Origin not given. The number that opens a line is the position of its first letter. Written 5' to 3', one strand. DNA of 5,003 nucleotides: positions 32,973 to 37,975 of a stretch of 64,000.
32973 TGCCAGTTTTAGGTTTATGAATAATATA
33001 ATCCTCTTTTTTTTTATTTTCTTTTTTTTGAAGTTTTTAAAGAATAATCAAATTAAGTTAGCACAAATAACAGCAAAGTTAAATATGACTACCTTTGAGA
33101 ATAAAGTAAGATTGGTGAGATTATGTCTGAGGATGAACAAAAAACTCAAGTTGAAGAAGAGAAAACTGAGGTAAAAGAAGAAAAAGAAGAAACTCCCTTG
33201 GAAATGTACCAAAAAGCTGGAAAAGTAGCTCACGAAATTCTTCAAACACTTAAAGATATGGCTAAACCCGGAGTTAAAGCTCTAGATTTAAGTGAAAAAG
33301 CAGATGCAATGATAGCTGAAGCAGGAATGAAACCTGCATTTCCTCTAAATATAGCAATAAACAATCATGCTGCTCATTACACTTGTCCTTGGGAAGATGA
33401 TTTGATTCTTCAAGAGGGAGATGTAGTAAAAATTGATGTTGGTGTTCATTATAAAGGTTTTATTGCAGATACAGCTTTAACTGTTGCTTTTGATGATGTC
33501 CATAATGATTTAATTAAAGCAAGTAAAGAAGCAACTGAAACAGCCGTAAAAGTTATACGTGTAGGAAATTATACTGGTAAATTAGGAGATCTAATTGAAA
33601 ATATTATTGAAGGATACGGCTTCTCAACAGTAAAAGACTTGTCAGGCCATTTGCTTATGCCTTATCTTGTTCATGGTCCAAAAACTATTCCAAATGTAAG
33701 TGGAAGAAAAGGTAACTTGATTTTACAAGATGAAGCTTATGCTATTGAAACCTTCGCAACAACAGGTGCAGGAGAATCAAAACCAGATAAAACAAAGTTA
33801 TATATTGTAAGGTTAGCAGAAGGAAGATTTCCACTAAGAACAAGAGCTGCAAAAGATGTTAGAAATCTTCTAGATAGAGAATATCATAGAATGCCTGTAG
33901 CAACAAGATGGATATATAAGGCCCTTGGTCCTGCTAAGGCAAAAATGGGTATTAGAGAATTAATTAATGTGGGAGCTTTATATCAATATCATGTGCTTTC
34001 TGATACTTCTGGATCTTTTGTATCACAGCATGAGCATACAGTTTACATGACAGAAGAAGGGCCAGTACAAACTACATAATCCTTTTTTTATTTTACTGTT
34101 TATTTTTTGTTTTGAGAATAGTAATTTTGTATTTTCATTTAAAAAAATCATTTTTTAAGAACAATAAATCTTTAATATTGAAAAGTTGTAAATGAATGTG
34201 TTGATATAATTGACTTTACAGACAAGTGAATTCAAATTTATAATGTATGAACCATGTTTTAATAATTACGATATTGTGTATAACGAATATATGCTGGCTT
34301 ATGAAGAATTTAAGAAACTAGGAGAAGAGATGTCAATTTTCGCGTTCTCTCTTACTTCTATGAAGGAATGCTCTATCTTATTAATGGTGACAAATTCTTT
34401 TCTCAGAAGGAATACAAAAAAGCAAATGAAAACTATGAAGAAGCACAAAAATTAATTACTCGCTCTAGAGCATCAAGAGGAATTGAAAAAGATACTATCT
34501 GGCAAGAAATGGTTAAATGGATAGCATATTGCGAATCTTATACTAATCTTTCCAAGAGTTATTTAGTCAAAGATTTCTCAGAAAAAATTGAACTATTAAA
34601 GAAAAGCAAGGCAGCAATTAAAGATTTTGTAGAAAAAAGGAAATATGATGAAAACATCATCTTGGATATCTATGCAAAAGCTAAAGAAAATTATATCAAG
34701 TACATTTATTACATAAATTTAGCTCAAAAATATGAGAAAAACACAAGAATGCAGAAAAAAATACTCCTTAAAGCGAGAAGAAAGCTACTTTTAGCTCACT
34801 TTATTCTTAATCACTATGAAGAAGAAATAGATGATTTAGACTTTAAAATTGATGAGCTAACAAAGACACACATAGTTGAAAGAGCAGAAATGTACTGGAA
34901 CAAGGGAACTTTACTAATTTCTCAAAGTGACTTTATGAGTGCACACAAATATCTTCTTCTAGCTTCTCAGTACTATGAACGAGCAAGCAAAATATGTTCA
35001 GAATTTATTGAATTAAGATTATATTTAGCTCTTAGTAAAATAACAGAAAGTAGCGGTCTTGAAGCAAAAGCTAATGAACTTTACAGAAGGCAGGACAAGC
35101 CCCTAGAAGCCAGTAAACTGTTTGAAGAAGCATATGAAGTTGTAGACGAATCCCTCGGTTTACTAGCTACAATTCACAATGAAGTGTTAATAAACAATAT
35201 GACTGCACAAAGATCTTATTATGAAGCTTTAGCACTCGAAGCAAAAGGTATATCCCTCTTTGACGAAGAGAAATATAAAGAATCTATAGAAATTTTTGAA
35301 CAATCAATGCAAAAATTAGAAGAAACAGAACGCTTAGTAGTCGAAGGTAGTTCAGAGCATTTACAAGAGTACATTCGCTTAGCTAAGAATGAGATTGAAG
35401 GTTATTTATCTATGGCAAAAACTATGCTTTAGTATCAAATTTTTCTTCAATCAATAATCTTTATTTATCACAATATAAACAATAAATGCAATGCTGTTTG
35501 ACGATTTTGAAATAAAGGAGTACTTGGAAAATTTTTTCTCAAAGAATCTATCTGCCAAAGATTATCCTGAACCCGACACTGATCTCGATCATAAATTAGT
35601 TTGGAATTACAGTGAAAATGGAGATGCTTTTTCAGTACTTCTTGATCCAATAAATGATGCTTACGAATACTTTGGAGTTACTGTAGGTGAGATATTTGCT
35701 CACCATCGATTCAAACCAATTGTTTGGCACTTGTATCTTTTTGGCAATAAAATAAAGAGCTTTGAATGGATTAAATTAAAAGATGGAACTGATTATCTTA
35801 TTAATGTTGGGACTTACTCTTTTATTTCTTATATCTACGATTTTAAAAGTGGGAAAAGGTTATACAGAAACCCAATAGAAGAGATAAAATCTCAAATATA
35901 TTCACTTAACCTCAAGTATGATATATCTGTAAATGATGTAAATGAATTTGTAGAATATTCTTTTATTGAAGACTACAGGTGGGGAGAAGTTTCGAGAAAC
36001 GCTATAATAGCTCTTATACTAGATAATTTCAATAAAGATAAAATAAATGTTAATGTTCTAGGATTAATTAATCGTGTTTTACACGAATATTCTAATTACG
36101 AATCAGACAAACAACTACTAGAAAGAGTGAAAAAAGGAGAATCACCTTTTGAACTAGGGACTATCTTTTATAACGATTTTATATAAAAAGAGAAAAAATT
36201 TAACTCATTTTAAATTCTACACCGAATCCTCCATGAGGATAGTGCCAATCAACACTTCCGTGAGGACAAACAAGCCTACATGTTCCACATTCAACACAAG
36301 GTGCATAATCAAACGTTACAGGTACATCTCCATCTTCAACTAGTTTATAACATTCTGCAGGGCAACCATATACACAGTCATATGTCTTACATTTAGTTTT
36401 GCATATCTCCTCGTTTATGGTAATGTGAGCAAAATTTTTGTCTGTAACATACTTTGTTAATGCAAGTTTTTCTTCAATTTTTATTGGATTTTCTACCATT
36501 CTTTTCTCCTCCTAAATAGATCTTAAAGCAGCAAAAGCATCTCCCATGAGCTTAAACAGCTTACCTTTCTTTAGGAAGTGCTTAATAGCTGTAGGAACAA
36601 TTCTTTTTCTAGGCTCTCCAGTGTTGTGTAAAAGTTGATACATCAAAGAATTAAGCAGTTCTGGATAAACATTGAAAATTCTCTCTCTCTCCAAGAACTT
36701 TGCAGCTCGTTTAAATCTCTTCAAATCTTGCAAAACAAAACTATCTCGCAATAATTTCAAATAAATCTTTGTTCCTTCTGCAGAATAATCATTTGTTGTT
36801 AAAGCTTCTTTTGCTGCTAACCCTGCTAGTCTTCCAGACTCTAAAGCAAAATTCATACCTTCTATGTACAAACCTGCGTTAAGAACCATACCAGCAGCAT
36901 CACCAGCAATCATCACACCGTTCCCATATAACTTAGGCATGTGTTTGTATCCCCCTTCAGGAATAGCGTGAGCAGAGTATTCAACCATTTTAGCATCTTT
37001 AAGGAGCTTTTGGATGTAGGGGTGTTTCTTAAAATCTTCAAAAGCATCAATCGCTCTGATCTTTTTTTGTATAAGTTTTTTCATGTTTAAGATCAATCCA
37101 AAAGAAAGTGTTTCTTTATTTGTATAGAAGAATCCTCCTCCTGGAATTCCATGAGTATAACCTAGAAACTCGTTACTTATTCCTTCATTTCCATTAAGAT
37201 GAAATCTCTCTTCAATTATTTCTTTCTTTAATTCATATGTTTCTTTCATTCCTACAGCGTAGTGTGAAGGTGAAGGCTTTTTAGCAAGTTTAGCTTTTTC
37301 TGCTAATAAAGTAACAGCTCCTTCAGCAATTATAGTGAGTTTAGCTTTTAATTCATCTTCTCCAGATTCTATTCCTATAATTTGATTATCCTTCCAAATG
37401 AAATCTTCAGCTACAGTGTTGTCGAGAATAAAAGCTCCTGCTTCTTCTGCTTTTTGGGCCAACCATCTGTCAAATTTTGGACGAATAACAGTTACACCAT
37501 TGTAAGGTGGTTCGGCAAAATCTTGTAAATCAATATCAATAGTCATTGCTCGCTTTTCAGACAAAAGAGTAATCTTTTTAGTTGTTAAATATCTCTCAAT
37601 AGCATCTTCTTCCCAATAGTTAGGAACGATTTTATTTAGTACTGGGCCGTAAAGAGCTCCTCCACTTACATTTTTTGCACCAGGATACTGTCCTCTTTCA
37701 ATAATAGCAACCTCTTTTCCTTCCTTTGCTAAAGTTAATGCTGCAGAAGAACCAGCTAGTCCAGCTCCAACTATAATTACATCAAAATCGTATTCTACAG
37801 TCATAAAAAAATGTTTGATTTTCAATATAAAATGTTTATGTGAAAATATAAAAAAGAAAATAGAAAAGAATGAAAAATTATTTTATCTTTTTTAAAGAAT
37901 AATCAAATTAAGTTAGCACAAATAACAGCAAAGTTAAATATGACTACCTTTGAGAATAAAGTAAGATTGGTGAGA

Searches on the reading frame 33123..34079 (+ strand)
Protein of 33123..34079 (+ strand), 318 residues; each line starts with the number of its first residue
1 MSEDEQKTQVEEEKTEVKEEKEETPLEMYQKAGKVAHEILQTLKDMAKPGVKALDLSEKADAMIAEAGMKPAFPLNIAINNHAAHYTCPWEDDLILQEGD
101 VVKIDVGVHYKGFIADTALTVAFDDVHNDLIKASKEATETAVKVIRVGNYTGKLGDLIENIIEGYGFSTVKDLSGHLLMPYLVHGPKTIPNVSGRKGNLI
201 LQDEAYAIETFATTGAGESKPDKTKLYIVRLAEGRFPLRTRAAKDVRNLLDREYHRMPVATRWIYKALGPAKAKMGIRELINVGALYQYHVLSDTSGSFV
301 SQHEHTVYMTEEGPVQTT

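Call 63: search_protein_families(library=pfam, proteins=[window:33123-34079:+], max_evalue=0.00001)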
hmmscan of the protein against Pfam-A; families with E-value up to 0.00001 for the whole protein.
window:33123-34079:+ (318 aa): 1 family
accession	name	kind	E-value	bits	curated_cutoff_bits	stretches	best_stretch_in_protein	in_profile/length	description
PF00557.29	Peptidase_M24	-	1.8e-27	97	23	1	28-210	2-187/208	Metallopeptidase family M24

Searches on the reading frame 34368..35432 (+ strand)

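Call 63: search_protein_families(library=pfam, proteins=[window:34368-35432:+], max_evalue=0.00001)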
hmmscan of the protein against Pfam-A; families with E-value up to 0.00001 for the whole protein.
window:34368-35432:+ (354 aa): 1 family
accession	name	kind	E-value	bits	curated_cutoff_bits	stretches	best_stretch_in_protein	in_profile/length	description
PF13424.12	TPR_12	-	9.3e-08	32.6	30.1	0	237-264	11-38/77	Tetratricopeptide repeat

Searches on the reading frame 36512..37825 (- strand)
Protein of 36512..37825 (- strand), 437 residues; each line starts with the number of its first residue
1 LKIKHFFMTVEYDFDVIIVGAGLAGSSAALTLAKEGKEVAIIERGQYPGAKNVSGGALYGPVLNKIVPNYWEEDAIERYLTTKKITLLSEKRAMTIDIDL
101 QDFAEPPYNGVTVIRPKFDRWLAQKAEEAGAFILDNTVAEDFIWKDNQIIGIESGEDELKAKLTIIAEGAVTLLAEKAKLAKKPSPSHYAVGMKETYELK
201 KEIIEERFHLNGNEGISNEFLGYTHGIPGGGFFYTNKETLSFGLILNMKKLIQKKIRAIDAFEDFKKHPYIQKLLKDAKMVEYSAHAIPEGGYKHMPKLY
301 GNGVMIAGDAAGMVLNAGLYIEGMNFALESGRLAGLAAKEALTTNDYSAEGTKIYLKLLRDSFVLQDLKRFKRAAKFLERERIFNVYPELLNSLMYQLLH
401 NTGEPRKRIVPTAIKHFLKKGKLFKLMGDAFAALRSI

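Call 63: search_protein_families(library=pfam, proteins=[window:36512-37825:-], max_evalue=0.00001)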
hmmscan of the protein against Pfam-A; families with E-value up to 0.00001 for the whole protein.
window:36512-37825:- (437 aa): 10 families
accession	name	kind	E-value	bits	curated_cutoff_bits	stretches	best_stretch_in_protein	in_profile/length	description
PF01266.30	DAO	-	4.4e-16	59.8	27.9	1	15-62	1-50/353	FAD dependent oxidoreductase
PF00890.30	FAD_binding_2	-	1.1e-11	45.1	20.4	1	15-62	1-49/414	FAD binding domain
PF12831.13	FAD_oxidored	-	9.8e-10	38.7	27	1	15-166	1-142/416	FAD dependent oxidoreductase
PF07992.20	Pyr_redox_2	-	4.5e-09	36.6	26.1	1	14-105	1-87/291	Pyridine nucleotide-disulphide oxidoreductase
PF01494.25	FAD_binding_3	-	6.2e-09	36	22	1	14-182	2-171/349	FAD binding domain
PF21162.3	ETFQO_UQ-bd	-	1.1e-08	36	27.7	1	189-288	1-96/96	ETF-QO, ubiquinone-binding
PF01946.23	Thi4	-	2.1e-08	34.1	26.2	1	13-61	17-66/235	Thi4 family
PF13450.12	NAD_binding_8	-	3.3e-07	30.9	21.9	1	18-50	1-33/68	NAD(P)-binding Rossmann-like domain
PF03486.20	HI0933_like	-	3.3e-07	30.4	50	0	15-55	2-42/244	HI0933-like protein Rossmann domain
PF01134.28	GIDA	-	2.8e-06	27.1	22.1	0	15-170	1-150/391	Glucose inhibited division protein A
